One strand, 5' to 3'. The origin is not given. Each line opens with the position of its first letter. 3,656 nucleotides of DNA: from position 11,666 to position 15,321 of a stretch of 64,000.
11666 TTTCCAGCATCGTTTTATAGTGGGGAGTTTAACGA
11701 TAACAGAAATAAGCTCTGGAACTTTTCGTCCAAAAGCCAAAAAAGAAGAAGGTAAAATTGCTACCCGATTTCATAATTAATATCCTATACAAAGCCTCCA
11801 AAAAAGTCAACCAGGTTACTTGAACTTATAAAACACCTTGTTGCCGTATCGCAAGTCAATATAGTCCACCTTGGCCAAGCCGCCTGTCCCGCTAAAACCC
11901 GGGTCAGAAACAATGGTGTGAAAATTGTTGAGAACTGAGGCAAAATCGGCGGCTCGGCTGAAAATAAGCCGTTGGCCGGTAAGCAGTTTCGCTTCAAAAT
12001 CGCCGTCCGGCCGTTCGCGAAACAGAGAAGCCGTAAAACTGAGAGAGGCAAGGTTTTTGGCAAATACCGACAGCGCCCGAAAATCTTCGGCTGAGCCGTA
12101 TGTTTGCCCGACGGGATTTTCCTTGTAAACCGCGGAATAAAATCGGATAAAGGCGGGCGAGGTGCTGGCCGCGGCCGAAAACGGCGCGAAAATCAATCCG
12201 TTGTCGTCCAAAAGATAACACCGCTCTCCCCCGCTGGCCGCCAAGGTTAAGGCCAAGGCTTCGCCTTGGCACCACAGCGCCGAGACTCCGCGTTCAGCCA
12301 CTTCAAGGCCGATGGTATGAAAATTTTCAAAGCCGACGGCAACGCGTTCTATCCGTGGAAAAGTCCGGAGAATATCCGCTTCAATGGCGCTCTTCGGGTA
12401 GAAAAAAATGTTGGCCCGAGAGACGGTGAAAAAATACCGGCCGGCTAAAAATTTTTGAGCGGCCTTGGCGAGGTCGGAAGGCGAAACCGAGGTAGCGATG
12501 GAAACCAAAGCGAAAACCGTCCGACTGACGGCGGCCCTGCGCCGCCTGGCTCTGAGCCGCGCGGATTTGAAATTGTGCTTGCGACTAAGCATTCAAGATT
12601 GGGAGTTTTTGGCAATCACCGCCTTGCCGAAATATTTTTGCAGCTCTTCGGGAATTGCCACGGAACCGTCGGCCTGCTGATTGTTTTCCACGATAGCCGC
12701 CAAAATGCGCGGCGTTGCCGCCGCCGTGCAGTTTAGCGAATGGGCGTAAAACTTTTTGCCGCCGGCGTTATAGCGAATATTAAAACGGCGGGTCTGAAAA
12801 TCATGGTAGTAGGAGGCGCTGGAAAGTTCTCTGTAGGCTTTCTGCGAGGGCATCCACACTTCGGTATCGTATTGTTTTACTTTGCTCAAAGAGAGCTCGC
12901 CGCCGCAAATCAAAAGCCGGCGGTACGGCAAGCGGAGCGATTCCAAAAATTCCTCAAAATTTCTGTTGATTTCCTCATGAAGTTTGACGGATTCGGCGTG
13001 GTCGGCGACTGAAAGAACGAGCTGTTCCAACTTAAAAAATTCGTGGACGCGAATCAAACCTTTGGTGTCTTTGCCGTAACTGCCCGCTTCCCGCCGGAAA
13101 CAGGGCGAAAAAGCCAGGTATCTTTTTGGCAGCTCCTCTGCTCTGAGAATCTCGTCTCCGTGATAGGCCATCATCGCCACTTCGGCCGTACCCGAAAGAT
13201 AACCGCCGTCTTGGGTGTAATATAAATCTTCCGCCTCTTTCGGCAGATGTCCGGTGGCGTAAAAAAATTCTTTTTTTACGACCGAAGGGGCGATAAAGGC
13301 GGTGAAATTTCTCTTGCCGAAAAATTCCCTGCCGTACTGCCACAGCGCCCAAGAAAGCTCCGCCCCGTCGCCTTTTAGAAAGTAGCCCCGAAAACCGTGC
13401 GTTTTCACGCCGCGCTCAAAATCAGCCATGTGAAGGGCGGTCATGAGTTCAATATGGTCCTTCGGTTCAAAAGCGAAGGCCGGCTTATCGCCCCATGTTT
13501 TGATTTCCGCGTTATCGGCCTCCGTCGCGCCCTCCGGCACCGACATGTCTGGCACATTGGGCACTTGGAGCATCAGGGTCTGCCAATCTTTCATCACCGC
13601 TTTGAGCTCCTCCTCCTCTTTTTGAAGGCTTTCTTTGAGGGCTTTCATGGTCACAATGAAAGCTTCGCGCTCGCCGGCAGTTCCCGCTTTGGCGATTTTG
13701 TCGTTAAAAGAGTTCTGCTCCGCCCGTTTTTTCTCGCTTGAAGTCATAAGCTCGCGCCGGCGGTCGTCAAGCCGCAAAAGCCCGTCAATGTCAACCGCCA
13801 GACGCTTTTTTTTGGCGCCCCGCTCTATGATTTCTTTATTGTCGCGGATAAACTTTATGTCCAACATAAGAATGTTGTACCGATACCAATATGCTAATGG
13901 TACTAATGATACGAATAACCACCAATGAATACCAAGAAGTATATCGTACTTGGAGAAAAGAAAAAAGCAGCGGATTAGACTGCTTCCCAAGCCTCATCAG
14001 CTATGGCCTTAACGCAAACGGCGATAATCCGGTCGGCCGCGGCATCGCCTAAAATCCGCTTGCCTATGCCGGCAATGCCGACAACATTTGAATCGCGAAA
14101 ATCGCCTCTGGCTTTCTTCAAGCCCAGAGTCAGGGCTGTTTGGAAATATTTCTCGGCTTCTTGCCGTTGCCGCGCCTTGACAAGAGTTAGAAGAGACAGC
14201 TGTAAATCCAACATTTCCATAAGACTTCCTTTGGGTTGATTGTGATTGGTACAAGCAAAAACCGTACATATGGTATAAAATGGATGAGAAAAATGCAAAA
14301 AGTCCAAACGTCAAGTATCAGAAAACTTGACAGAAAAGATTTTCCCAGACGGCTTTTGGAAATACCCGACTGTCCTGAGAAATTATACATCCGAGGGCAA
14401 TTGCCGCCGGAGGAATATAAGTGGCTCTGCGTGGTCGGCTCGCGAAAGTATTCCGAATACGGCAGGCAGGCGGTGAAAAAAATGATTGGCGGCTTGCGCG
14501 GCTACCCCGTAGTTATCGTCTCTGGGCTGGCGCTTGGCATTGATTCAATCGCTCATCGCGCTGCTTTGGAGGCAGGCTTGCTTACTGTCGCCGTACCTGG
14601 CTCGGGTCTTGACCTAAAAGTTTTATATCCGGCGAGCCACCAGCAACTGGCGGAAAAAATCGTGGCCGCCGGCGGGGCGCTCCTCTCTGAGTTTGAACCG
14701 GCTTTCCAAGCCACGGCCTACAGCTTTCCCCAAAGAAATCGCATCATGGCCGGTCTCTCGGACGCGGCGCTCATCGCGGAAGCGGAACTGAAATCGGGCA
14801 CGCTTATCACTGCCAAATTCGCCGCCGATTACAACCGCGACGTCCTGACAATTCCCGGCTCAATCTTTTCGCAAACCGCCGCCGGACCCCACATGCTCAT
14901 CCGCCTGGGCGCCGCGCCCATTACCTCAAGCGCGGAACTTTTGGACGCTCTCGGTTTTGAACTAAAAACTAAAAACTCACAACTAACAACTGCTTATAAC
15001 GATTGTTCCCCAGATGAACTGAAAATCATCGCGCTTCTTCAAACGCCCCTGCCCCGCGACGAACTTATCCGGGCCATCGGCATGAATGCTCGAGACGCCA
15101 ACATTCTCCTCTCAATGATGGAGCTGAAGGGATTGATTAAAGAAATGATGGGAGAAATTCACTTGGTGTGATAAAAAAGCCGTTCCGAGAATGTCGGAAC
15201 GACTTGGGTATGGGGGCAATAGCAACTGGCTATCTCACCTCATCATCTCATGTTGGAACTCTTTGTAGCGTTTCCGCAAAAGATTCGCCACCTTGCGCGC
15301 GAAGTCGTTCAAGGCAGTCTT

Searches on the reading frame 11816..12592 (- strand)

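Call 7: search_protein_families(library=pfam, proteins=[window:11816-12592:-], max_evalue=0.001)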
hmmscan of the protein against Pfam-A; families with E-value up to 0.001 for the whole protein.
window:11816-12592:- (258 aa): 1 family
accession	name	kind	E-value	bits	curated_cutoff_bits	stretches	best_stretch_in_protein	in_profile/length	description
PF03799.20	FtsQ_DivIB_C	-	0.00076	20.8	21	0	125-248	9-114/114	Cell division protein FtsQ/DivIB, C-terminal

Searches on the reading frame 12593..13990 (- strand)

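Call 7: search_protein_families(library=pfam, proteins=[window:12593-13990:-], max_evalue=0.001)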
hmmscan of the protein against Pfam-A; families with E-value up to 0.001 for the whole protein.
window:12593-13990:- (465 aa): 2 families
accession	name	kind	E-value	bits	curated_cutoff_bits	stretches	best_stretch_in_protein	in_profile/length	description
PF00587.30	tRNA-synt_2b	-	1.3e-28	100.7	29.3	1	264-437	12-179/179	tRNA synthetase class II core domain (G, H, P, S and T)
PF02403.27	Seryl_tRNA_N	-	1.4e-21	77.2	28.2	1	42-147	1-108/108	Seryl-tRNA synthetase N-terminal domain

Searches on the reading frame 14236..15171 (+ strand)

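Call 7: search_protein_families(library=pfam, proteins=[window:14236-15171:+], max_evalue=0.001)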
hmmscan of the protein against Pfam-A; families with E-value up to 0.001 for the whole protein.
window:14236-15171:+ (311 aa): 2 families
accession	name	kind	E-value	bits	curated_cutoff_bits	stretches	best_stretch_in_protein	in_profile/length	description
PF02481.21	DNA_processg_A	-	3.4e-65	219.6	29.6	1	27-230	8-211/212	DNA recombination-mediator protein A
PF17782.7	DprA_WH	-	1.1e-06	29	22.9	1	258-306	11-60/61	DprA winged helix domain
